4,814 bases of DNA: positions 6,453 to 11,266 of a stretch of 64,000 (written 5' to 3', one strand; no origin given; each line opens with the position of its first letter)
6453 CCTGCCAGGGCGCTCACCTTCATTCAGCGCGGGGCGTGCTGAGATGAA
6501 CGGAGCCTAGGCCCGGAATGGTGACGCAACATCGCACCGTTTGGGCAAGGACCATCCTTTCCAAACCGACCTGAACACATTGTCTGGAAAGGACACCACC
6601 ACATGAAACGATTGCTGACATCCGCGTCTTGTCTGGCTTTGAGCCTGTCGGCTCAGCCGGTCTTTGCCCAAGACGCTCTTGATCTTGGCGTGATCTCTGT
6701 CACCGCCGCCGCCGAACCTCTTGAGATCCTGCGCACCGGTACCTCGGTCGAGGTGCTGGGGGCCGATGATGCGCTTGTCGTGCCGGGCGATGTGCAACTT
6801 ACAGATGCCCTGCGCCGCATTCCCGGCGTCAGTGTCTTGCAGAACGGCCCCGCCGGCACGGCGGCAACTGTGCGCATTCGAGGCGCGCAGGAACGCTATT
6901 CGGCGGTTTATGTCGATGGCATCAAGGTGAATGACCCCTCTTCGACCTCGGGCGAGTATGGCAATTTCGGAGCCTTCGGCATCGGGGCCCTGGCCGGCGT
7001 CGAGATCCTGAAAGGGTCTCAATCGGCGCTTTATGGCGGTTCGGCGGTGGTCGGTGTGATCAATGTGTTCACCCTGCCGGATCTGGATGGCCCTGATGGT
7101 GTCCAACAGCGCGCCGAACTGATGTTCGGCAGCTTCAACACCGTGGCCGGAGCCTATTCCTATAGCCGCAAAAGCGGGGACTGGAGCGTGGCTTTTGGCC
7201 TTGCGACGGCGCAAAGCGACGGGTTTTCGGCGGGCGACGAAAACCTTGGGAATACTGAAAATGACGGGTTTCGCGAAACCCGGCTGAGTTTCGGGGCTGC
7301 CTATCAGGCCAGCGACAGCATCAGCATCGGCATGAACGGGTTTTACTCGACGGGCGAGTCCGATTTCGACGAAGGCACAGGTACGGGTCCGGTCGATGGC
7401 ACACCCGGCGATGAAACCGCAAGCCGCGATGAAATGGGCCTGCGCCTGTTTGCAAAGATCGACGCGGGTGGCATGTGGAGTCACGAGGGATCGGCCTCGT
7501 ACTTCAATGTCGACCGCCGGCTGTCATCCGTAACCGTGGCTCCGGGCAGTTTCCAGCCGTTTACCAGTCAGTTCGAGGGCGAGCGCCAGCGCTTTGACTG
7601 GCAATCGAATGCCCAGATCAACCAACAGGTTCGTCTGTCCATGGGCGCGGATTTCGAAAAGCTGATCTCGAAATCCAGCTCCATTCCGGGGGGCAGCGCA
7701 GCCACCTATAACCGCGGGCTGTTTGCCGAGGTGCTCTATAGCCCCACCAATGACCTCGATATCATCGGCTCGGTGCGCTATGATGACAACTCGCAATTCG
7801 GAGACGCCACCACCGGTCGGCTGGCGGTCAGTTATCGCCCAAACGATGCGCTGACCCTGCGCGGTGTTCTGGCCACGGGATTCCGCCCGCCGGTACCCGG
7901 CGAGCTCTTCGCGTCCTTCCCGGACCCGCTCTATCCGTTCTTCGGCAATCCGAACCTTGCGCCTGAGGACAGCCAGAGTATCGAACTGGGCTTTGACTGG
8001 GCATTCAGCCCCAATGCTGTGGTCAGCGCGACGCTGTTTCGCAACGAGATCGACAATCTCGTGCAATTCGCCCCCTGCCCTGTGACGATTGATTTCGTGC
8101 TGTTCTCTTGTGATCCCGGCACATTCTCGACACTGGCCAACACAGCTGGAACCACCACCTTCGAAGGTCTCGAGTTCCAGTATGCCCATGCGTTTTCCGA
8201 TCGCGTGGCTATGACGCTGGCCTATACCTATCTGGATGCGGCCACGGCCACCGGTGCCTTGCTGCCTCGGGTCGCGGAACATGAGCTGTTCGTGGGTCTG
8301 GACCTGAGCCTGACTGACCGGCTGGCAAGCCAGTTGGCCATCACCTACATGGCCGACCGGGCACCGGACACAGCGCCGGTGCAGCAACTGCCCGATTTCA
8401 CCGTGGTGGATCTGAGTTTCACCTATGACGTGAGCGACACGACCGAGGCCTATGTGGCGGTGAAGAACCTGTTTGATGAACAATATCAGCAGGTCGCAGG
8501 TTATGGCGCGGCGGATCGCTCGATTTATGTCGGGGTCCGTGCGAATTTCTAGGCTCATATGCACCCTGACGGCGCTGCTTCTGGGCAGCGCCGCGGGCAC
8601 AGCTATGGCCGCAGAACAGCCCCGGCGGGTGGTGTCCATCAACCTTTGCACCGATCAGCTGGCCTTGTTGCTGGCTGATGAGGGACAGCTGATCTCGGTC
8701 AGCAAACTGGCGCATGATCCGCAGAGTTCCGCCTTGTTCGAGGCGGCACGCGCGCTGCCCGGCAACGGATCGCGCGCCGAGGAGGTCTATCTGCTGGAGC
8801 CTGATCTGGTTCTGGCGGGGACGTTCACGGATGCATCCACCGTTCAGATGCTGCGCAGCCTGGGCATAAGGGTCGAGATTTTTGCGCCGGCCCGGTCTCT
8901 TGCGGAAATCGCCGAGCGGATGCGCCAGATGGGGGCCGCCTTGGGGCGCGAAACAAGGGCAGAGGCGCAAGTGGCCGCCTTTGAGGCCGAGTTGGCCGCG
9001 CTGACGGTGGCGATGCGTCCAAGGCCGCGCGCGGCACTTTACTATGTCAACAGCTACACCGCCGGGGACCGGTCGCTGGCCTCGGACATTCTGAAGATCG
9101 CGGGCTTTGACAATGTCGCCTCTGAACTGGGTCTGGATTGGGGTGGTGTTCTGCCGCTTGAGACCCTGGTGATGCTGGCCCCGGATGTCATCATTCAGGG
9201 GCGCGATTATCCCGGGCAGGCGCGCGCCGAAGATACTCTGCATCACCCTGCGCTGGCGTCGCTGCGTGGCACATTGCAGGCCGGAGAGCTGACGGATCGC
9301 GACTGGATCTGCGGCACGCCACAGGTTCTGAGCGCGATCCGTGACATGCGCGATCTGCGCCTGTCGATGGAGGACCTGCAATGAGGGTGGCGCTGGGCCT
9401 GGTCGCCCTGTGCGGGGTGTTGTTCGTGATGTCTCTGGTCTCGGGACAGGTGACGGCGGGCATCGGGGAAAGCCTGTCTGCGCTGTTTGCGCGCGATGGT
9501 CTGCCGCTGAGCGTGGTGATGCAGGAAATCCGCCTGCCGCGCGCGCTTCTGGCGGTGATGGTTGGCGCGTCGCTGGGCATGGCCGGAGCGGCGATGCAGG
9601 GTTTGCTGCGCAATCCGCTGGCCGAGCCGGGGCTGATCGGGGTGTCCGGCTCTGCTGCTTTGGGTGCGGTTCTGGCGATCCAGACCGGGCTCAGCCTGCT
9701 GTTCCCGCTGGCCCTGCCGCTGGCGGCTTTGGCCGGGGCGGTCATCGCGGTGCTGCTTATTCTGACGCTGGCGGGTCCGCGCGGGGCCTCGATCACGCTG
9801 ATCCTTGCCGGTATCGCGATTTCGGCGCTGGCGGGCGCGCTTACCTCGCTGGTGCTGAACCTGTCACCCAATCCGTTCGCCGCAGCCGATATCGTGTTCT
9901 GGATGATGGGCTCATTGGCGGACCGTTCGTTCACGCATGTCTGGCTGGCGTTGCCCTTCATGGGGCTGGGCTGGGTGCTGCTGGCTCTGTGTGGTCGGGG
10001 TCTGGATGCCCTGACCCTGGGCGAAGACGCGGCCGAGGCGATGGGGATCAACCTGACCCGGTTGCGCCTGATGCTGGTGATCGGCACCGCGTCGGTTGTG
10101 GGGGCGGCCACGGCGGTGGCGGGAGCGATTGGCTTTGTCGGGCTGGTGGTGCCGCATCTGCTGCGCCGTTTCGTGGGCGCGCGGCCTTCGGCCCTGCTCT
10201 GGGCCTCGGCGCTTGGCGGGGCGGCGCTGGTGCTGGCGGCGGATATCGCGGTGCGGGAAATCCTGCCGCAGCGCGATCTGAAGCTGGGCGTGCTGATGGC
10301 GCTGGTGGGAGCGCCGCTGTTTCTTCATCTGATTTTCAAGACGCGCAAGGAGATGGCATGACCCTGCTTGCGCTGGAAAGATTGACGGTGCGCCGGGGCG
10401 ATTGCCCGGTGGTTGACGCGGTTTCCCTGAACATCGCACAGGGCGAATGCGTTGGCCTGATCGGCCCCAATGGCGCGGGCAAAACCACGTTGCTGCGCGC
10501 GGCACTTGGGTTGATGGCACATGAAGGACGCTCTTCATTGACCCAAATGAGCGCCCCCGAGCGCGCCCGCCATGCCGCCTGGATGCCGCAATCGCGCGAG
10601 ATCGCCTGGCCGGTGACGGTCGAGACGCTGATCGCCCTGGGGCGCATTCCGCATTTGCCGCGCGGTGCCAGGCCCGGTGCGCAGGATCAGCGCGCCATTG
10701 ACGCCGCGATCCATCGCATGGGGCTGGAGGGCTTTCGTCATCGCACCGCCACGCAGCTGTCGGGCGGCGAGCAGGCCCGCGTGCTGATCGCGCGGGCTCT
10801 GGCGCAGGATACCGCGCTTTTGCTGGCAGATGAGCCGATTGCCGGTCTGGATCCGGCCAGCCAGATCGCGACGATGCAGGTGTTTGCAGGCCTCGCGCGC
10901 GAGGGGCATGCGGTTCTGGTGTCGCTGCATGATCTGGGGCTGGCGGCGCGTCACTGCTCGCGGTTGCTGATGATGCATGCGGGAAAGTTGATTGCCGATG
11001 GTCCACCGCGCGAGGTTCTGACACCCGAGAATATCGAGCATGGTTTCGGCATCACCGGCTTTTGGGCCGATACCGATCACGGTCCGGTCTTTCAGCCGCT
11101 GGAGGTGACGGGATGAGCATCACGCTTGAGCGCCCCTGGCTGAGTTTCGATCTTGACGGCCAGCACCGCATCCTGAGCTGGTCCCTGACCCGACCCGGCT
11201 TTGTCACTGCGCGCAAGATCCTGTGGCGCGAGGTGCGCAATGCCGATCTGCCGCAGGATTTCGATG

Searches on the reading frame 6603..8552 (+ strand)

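Call 63: search_protein_families(library=pfam, proteins=[window:6603-8552:+], max_evalue=0.00001)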
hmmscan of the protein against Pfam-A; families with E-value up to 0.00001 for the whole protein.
window:6603-8552:+ (649 aa): 3 families
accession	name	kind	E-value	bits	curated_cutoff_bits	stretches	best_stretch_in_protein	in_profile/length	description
PF00593.30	TonB_dep_Rec_b-barrel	-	1.8e-48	167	27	1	178-623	12-436/436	TonB dependent receptor-like, beta-barrel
PF07715.20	Plug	-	2.3e-19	70.3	23.9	1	44-152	4-107/107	TonB-dependent Receptor Plug Domain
PF14905.12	OMP_b-brl_3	-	8.1e-07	28.9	27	0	437-632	198-382/408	Outer membrane protein beta-barrel family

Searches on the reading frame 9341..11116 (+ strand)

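Call 63: search_protein_families(library=pfam, proteins=[window:9341-11116:+], max_evalue=0.00001)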
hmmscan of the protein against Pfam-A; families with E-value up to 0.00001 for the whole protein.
window:9341-11116:+ (591 aa): 2 families
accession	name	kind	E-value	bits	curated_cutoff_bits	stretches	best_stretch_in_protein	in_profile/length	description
PF00005.33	ABC_tran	-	9.8e-26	91.4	25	1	359-501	2-137/137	ABC transporter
PF13304.12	AAA_21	-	5.1e-06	27.2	27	0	371-397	2-31/304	AAA domain, putative AbiEii toxin, Type IV TA system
